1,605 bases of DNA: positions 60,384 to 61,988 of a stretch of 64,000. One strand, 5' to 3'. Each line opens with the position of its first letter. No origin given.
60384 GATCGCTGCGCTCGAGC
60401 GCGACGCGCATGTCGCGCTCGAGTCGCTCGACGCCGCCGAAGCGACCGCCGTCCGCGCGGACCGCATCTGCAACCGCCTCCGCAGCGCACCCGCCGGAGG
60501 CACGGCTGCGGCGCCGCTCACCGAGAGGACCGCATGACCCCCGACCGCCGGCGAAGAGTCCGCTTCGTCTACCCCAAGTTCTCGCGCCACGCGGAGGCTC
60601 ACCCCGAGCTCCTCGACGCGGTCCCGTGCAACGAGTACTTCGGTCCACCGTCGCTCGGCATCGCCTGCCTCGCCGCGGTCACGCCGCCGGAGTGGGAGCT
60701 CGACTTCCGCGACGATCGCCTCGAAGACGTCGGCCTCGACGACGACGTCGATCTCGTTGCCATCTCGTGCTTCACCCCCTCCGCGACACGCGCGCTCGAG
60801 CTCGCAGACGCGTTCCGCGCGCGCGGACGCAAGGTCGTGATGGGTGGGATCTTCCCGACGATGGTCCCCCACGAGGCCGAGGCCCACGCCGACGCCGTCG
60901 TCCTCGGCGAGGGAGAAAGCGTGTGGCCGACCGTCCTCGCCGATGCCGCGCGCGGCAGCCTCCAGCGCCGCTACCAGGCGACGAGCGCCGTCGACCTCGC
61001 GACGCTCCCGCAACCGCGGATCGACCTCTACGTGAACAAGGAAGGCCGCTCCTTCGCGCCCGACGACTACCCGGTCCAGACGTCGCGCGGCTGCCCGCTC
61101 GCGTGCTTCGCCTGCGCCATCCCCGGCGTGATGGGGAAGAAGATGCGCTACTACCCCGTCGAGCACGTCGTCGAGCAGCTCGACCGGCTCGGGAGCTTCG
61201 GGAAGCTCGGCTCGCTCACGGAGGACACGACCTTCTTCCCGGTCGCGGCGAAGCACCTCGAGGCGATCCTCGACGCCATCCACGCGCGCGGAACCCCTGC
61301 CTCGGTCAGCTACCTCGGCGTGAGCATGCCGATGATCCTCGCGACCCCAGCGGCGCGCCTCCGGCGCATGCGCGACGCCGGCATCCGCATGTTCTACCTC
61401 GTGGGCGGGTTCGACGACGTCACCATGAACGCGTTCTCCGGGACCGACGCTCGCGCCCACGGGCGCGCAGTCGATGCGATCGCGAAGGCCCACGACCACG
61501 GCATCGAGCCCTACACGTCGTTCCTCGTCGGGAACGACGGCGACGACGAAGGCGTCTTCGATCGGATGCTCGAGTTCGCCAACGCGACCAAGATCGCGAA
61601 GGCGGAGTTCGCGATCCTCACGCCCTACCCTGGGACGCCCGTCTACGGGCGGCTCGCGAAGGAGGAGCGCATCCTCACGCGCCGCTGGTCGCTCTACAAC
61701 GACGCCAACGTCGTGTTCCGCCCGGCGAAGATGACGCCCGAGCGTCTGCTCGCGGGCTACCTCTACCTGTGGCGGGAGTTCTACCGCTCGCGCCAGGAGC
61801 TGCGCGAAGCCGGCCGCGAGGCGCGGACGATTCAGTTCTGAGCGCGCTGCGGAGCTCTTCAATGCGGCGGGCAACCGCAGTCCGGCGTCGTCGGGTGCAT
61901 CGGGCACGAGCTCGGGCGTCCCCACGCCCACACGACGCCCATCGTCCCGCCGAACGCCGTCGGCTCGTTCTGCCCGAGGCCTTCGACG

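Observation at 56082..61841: Translationally coupled five-gene acyl-tailoring cassette: FAAL, SDR reductase/epimerase, ACP, acyl-ACP dehydrogenase, B12-radical SAM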

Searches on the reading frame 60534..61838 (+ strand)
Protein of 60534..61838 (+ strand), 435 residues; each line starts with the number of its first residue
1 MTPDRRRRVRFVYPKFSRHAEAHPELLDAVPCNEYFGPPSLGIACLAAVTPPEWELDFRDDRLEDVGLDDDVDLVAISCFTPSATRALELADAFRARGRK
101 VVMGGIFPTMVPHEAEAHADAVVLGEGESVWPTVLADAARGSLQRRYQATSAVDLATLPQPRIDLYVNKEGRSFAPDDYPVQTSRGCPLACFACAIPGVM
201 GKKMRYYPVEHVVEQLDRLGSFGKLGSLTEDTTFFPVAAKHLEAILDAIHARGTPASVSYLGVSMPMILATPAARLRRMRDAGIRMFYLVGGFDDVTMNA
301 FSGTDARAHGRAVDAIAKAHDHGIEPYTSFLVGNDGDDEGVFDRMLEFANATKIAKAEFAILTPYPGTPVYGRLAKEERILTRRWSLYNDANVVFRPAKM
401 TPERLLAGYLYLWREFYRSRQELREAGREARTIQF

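Call 8: search_protein_families(library=pfam, proteins=[window:60534-61838:+], max_evalue=0.01)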
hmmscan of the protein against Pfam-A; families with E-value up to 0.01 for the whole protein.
window:60534-61838:+ (435 aa): 4 families
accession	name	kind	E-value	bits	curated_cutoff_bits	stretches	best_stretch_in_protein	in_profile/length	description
PF02310.24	B12-binding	-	1.1e-11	45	32.1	1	57-132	37-118/121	B12 binding domain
PF04055.27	Radical_SAM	-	1.7e-10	41.8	29.5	1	182-349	2-166/166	Radical SAM superfamily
PF13282.11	DUF4070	-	0.0033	17.9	22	1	368-420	1-52/144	Domain of unknown function (DUF4070)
PF19348.4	DUF5926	-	0.0061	16.6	27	1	67-113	4-48/264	Family of unknown function (DUF5926)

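Call 9: search_protein_families(library=ncbifam, proteins=[window:60534-61838:+], max_evalue=0.01)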
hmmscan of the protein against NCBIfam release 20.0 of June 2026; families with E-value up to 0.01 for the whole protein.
window:60534-61838:+ (435 aa): 14 families
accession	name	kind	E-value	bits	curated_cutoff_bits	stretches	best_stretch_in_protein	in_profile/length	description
TIGR04013.1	B12_SAM_MJ_1487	hypoth_equivalog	1.4e-17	63.6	251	1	69-218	41-191/382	TIGR04013 family B12-binding domain/radical SAM domain-containing protein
TIGR04072.2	rSAM_ladder_B12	equivalog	4.3e-15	55.3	360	1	87-386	86-383/443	lipid biosynthesis B12-binding/radical SAM protein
TIGR04014.1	B12_SAM_MJ_0865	equivalog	2.7e-13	49.5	360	2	87-221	57-203/434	methyl-coenzyme M reductase glutamine C-methyltransferase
TIGR02026.1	BchE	equivalog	1.5e-12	47.1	481.35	1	182-419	198-430/497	magnesium-protoporphyrin IX monomethyl ester anaerobic oxidative cyclase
TIGR03471.1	HpnJ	equivalog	6.5e-11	41.8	577.6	1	181-382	200-394/472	hopanoid biosynthesis associated radical SAM protein HpnJ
NF050148.1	rSAM_ApyD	equivalog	1.9e-10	39.8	750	1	110-376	130-395/645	RiPP biosynthesis radical SAM protein ApyD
NF033070.1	rSAM_AprD4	equivalog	5.2e-10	38.8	500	1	115-403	134-418/456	AprD4 family radical SAM diol-dehydratase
TIGR04367.1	HpnR_B12_rSAM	equivalog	6.9e-09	34.7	650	1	114-400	110-396/490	hopanoid C-3 methylase HpnR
NF045585.1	rSAM_slr0320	equivalog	1.1e-06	27.5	775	1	180-243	237-299/511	photosystem II high light acclimation radical SAM protein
TIGR04295.1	B12_rSAM_oligo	hypoth_equivalog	1.3e-05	24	400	1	181-246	203-266/422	TIGR04295 family B12-binding domain-containing radical SAM protein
NF033712.0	B12_rSAM_KedN5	subfamily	2.3e-05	22.8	700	1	173-223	190-240/624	KedN5 family methylcobalamin-dependent radical SAM C-methyltransferase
TIGR04385.1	B12_rSAM_cofa1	equivalog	0.00016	21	450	1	180-252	197-269/438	B12 lower ligand biosynthesis radical SAM protein BzaD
TIGR04479.1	bcpD_PhpK_rSAM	subfamily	0.00023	19.7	600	1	180-228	243-290/504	PhpK family radical SAM P-methyltransferase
NF040542.1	rSAM_RCCLKC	equivalog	0.0051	16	450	0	181-252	183-253/423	arsinothricin biosynthesis radical SAM protein ArsL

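Call 13: find_homologous_proteins(query=window:60534-61838:+, max_evalue=1e-10)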
Query window:60534-61838:+ (435 aa): 1342 proteins with E <= 1e-10 among 8000 candidates; the best 120 are listed.
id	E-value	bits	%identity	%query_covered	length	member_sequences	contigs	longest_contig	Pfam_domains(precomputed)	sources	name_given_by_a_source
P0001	3.3e-295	997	100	100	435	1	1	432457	PF04055.28,PF02310.25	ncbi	-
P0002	1.1e-223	761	76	98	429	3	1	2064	PF04055.28,PF02310.25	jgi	-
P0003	4.1e-223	759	76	98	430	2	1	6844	PF04055.28,PF02310.25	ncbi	ncbi:MAG TPA: radical SAM protein [Polyangiaceae bacterium]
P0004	1.3e-218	744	75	98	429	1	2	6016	PF04055.28,PF02310.25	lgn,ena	-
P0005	8.3e-210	715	74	98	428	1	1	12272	PF04055.28,PF02310.25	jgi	jgi:radical SAM superfamily enzyme YgiQ (UPF0313 family)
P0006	3.5e-209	713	73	98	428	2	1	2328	PF04055.28,PF13282.12,PF02310.25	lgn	-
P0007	5.9e-209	712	72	98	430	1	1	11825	PF04055.28,PF02310.25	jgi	jgi:radical SAM superfamily enzyme YgiQ (UPF0313 family)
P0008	1.9e-208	711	72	98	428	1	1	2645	PF04055.28,PF02310.25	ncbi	-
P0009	2.6e-208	710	73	98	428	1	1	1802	PF04055.28,PF13282.12,PF02310.25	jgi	jgi:radical SAM superfamily enzyme YgiQ (UPF0313 family)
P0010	3.9e-208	710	71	98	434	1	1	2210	PF04055.28,PF02310.25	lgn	-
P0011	2.4e-207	707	73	98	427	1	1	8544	PF04055.28,PF02310.25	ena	-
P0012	3.2e-207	707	73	98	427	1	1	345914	PF04055.28,PF02310.25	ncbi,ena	-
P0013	5.0e-207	706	73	98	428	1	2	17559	PF04055.28,PF02310.25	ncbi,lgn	-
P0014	3.0e-206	704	72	98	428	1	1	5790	PF04055.28,PF02310.25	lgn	-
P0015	3.0e-206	704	72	98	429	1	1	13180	PF04055.28,PF13282.12,PF02310.25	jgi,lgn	jgi:radical SAM superfamily enzyme YgiQ (UPF0313 family)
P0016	5.0e-204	696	70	98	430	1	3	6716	PF04055.28,PF02310.25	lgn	-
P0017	5.2e-204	696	71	98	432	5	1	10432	PF04055.28,PF02310.25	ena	-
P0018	1.1e-203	695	71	98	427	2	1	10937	PF04055.28,PF02310.25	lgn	-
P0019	3.1e-203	694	71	98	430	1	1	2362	PF04055.28,PF02310.25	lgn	-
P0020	5.1e-203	693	70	98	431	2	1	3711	PF04055.28,PF02310.25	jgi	jgi:radical SAM superfamily enzyme YgiQ (UPF0313 family)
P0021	6.2e-203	693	72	98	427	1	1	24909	PF04055.28,PF02310.25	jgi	jgi:radical SAM superfamily enzyme YgiQ (UPF0313 family)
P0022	9.4e-203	692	71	98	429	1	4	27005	PF04055.28,PF13282.12,PF02310.25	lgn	-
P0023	5.2e-202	690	70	98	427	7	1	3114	PF04055.28,PF02310.25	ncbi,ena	-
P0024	5.7e-201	686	71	98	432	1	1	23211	PF04055.28,PF02310.25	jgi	jgi:radical SAM superfamily enzyme YgiQ (UPF0313 family)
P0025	6.8e-201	686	70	98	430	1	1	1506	PF04055.28,PF02310.25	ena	-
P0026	2.1e-200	684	70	98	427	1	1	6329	PF04055.28,PF02310.25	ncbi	-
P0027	1.2e-199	682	69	98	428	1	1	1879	PF04055.28,PF02310.25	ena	-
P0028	2.7e-199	681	68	98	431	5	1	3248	PF04055.28,PF13282.12,PF02310.25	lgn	-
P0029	4.9e-199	680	70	98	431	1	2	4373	PF04055.28,PF02310.25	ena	-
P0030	1.7e-198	678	70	98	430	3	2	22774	PF02310.25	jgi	jgi:radical SAM superfamily enzyme YgiQ (UPF0313 family)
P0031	3.2e-198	677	69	98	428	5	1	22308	PF04055.28,PF02310.25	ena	-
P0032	5.3e-198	676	70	98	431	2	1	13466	PF04055.28,PF02310.25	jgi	-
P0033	1.2e-197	675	69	98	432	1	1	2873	PF04055.28,PF13282.12,PF02310.25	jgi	jgi:radical SAM superfamily enzyme YgiQ (UPF0313 family)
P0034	1.9e-197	675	70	98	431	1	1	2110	PF04055.28,PF02310.25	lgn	-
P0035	7.2e-197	673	69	98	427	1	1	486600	PF04055.28,PF02310.25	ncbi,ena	-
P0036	8.8e-197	672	68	98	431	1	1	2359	PF04055.28,PF02310.25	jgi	-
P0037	1.0e-196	672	69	98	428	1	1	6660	PF04055.28,PF13282.12,PF02310.25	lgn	-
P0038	4.1e-196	670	69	97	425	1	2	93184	PF04055.28,PF02310.25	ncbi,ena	-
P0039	2.5e-195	668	69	98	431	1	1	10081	PF04055.28,PF02310.25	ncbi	-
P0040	4.1e-195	667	69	98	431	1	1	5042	PF04055.28,PF02310.25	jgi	jgi:radical SAM superfamily enzyme YgiQ (UPF0313 family)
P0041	2.4e-194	664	68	98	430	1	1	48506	PF04055.28,PF02310.25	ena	-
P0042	3.3e-194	664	69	98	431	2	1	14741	PF04055.28,PF13282.12,PF02310.25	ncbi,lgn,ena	-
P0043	5.7e-194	663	69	98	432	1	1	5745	PF04055.28,PF02310.25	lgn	-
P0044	1.0e-193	662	69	98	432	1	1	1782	PF04055.28,PF13282.12,PF02310.25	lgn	-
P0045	1.4e-193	662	67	98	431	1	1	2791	PF04055.28,PF13282.12,PF02310.25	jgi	jgi:radical SAM superfamily enzyme YgiQ (UPF0313 family)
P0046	2.2e-193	661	67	98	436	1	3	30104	PF04055.28,PF02310.25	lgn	-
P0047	2.4e-193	661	68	98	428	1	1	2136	PF04055.28,PF02310.25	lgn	-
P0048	5.5e-193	660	68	98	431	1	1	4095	PF02310.25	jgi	jgi:radical SAM superfamily enzyme YgiQ (UPF0313 family)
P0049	1.2e-192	659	68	98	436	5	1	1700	PF04055.28,PF13282.12,PF02310.25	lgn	-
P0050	3.2e-192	657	67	98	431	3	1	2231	PF04055.28,PF02310.25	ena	-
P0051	4.4e-192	657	67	98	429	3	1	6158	PF04055.28,PF02310.25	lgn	-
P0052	6.7e-192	656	67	98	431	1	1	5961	PF04055.28,PF02310.25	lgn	-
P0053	3.3e-191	654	67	98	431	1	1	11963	PF02310.25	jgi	jgi:radical SAM superfamily enzyme YgiQ (UPF0313 family)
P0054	3.4e-191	654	68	98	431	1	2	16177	PF04055.28,PF02310.25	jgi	jgi:radical SAM superfamily enzyme YgiQ (UPF0313 family)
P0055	3.9e-191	654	67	98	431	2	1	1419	PF04055.28,PF02310.25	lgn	-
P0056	6.8e-191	653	67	98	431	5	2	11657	PF04055.28,PF02310.25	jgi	jgi:radical SAM superfamily enzyme YgiQ (UPF0313 family)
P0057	1.1e-190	652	67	98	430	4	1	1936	PF04055.28,PF02310.25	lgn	-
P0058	3.6e-190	651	67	98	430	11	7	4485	PF04055.28,PF02310.25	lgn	-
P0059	5.6e-190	650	66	98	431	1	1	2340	PF04055.28,PF02310.25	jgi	jgi:radical SAM superfamily enzyme YgiQ (UPF0313 family)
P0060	7.0e-190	650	67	98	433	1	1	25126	PF04055.28,PF13282.12,PF19864.6,PF02310.25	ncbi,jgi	jgi:radical SAM superfamily enzyme YgiQ (UPF0313 family)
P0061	7.1e-190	650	66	98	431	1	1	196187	PF04055.28,PF02310.25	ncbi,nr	ncbi:MAG: cobalamin B12-binding domain-containing protein [Sandaracinaceae bacterium]|nr:cobalamin B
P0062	7.2e-190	650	66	98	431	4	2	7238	PF04055.28,PF02310.25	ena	-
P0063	7.8e-190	650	66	98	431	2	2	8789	PF04055.28,PF02310.25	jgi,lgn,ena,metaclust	metaclust:\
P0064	9.2e-190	649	66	98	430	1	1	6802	PF04055.28,PF02310.25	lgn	-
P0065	1.0e-189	649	68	98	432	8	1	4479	PF04055.28,PF13282.12,PF02310.25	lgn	-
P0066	1.2e-189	649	66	98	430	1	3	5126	PF04055.28,PF02310.25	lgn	-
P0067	1.6e-189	648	68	98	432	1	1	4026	PF04055.28,PF13282.12,PF02310.25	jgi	-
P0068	2.1e-189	648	67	98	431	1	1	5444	PF04055.28,PF02310.25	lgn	-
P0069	2.5e-189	648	67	98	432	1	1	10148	PF04055.28,PF13282.12,PF02310.25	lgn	-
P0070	3.5e-189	647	67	98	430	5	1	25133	PF04055.28,PF02310.25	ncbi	-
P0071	3.8e-189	647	67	98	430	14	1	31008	PF04055.28,PF13282.12,PF02310.25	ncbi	-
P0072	4.5e-189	647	67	98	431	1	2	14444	PF04055.28,PF02310.25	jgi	jgi:radical SAM superfamily enzyme YgiQ (UPF0313 family)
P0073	6.5e-189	646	66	98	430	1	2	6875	PF04055.28,PF02310.25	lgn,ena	-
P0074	6.5e-189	646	65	98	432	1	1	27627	PF04055.28,PF13282.12,PF02310.25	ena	-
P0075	8.6e-189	646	65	98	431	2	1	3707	PF04055.28,PF02310.25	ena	-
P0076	1.4e-188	645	67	98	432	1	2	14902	PF04055.28,PF02310.25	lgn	-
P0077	1.2e-187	642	67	98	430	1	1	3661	PF04055.28,PF02310.25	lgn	-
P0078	1.5e-187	642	65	98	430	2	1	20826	PF04055.28,PF02310.25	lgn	-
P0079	1.8e-187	642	67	98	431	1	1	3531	PF04055.28,PF13282.12,PF02310.25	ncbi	-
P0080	2.0e-187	642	67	98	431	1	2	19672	PF04055.28,PF02310.25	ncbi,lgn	ncbi:MAG: B12-binding domain-containing radical SAM protein [Myxococcota bacterium]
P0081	3.1e-187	641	67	98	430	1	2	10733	PF04055.28,PF02310.25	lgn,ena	-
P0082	4.7e-187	640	65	98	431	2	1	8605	PF04055.28,PF02310.25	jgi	jgi:radical SAM superfamily enzyme YgiQ (UPF0313 family)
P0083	5.5e-187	640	65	99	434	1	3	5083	PF04055.28,PF13282.12,PF02310.25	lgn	-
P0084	7.5e-187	640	65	99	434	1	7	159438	PF04055.28,PF13282.12,PF02310.25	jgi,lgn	jgi:radical SAM superfamily enzyme YgiQ (UPF0313 family)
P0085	8.5e-187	640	66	98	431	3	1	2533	PF04055.28,PF02310.25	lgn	-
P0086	1.1e-186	639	65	98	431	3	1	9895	PF04055.28,PF02310.25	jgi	jgi:radical SAM superfamily enzyme YgiQ (UPF0313 family)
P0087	1.2e-186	639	66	98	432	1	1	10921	PF04055.28,PF13282.12,PF02310.25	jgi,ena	-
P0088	1.6e-186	639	65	99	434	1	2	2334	PF04055.28,PF13282.12,PF02310.25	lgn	-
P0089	1.6e-186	639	65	99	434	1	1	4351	PF04055.28,PF13282.12,PF02310.25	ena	-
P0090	1.9e-186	638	65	99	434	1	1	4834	PF04055.28,PF13282.12,PF02310.25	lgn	-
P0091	2.0e-186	638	64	98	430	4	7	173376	PF04055.28,PF13282.12,PF02310.25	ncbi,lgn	ncbi:MAG: cobalamin-dependent protein [Polyangiaceae bacterium]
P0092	2.1e-186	638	67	98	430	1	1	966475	PF04055.28,PF02310.25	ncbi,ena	-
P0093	3.5e-186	637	66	98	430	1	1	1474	PF04055.28,PF13282.12,PF02310.25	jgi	jgi:radical SAM superfamily enzyme YgiQ (UPF0313 family)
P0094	8.3e-186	636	65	98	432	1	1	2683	PF04055.28,PF13282.12,PF02310.25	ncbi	-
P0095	8.4e-186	636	66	98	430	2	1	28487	PF04055.28,PF02310.25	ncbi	ncbi:MAG TPA: cobalamin-dependent protein [Polyangiales bacterium]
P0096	1.3e-185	636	66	98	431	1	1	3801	PF04055.28,PF02310.25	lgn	-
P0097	1.5e-185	635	64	99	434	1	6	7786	PF04055.28,PF13282.12,PF02310.25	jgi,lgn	-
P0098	2.1e-185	635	66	98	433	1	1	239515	PF02310.25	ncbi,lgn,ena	-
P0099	2.8e-185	635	64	99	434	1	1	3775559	PF04055.28,PF13282.12,PF02310.25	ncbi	-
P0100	3.6e-185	634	65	98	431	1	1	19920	PF04055.28,PF13282.12,PF02310.25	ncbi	-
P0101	5.1e-185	634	66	98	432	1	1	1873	PF04055.28,PF13282.12,PF02310.25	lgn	-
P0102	5.7e-185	633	65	99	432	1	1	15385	PF04055.28,PF02310.25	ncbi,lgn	-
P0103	6.0e-185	633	66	98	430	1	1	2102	PF04055.28,PF02310.25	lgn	-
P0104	8.8e-185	633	65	98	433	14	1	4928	PF04055.28,PF13282.12,PF02310.25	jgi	-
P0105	1.2e-184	632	65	98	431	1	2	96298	PF04055.28,PF02310.25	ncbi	-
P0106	3.5e-184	631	67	98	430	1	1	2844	PF04055.28,PF02310.25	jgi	jgi:radical SAM superfamily enzyme YgiQ (UPF0313 family)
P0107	4.3e-184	631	65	98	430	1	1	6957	PF04055.28,PF13282.12,PF02310.25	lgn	-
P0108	4.7e-184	630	65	98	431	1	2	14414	PF04055.28,PF02310.25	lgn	-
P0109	5.0e-184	630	62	98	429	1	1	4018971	PF04055.28,PF02310.25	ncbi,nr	ncbi:MAG: cobalamin-dependent protein [Myxococcales bacterium]|nr:MAG: cobalamin-dependent protein [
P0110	8.6e-184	630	64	98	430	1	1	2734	PF04055.28,PF19864.6,PF02310.25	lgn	-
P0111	2.0e-183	628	65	98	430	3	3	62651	PF04055.28,PF02310.25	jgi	jgi:radical SAM superfamily enzyme YgiQ (UPF0313 family)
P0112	2.8e-183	628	64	98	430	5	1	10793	PF04055.28,PF13282.12,PF02310.25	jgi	-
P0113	2.8e-183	628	66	98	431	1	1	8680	PF04055.28,PF02310.25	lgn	-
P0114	4.3e-183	627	63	98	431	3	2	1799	PF04055.28,PF02310.25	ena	-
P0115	1.3e-182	626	64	99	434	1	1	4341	PF04055.28,PF02310.25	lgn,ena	-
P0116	4.5e-182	624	64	98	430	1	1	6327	PF04055.28,PF02310.25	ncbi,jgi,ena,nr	ncbi:MAG: cobalamin-dependent protein [Myxococcales bacterium]|nr:cobalamin-dependent protein [Myxoc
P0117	5.2e-182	624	66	98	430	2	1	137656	PF04055.28,PF02310.25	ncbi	ncbi:MAG: cobalamin-dependent protein [Polyangiales bacterium]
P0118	5.4e-182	624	65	98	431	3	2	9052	PF04055.28,PF02310.25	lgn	-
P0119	4.3e-181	621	64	98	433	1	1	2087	PF04055.28,PF13282.12,PF02310.25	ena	-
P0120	9.8e-181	620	64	99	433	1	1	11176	PF04055.28,PF02310.25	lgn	-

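Call 14: find_encoding_contigs(protein=P0001, flank=10000, max_places=3)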
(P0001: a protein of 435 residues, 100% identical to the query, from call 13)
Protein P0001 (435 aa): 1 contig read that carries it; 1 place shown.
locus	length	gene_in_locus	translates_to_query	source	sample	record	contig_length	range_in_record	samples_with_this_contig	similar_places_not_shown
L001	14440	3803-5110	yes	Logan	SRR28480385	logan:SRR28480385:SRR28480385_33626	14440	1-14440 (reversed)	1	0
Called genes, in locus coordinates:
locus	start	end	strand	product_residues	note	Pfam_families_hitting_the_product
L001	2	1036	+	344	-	?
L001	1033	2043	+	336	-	PF01073:3Beta_HSD, PF01370:Epimerase, PF05368:NmrA, PF13460:NAD_binding_10, PF16363:GDP_Man_Dehyd (weak)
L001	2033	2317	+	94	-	PF00550:PP-binding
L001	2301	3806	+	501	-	PF02771:Acyl-CoA_dh_N, PF02770:Acyl-CoA_dh_M, PF00441:Acyl-CoA_dh_1, PF08028:Acyl-CoA_dh_2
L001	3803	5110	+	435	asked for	PF02310:B12-binding, PF04055:Radical_SAM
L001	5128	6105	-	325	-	-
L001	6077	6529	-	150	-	PF13115:YtkA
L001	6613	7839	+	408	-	PF05940:NnrS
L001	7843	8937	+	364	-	PF04055:Radical_SAM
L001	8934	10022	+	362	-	-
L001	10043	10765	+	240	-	PF00027:cNMP_binding, PF13545:HTH_Crp_2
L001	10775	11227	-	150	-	PF01814:Hemerythrin (weak)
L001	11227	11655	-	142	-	PF13442:Cytochrome_CBB3, PF00034:Cytochrom_C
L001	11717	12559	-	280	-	PF12679:ABC2_membrane_2, PF12698:ABC2_membrane_3 (weak)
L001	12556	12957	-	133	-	-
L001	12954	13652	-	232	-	PF00005:ABC_tran, PF02463:SMC_N (faint), PF13304:AAA_21 (weak)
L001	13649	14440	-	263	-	?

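Call 15: find_encoding_contigs(protein=P0109, flank=10000, max_places=3)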
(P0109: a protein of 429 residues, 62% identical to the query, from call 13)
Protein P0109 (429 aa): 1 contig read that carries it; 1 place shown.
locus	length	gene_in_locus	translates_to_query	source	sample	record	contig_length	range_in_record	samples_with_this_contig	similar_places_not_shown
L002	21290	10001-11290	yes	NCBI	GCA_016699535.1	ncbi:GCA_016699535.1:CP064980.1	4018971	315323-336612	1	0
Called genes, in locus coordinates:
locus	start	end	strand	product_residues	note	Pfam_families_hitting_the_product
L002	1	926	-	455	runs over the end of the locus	PF01266:DAO (faint), PF03486:HI0933_like (faint), PF07992:Pyr_redox_2, PF12831:FAD_oxidored (weak), PF13738:Pyr_redox_3, PF00070:Pyr_redox, PF02852:Pyr_redox_dim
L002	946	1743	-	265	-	-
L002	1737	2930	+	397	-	PF04715: (faint), PF00425:Chorismate_bind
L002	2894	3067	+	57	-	PF00425:Chorismate_bind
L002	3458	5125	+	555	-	-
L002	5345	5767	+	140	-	PF00501:AMP-binding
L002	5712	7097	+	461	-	PF00501:AMP-binding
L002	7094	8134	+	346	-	PF01073:3Beta_HSD, PF01370:Epimerase, PF04321:RmlD_sub_bind (faint), PF05368:NmrA, PF07993:NAD_binding_4 (faint), PF13460:NAD_binding_10, PF16363:GDP_Man_Dehyd (weak)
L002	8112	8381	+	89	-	PF23297:ACP_SdgA_C (weak), PF00550:PP-binding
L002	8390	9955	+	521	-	PF02771:Acyl-CoA_dh_N, PF02770:Acyl-CoA_dh_M, PF00441:Acyl-CoA_dh_1, PF08028:Acyl-CoA_dh_2, PF22924:ACOX_C_alpha1, PF21343:ACAD9-ACADV_C (weak)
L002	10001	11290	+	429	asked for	PF02310:B12-binding, PF04055:Radical_SAM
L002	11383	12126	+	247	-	PF04116:FA_hydroxylase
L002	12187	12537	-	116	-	-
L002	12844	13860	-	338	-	PF01479:S4 (weak), PF01728:FtsJ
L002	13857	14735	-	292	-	PF01497:Peripla_BP_2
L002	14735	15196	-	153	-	PF00436:SSB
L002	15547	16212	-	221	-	PF00293:NUDIX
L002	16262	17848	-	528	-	-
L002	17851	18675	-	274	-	PF16327:CcmF_C, PF05140:ResB (faint)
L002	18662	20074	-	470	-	PF01578:Cytochrom_C_asm, PF16327:CcmF_C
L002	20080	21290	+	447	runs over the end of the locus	PF01554:MatE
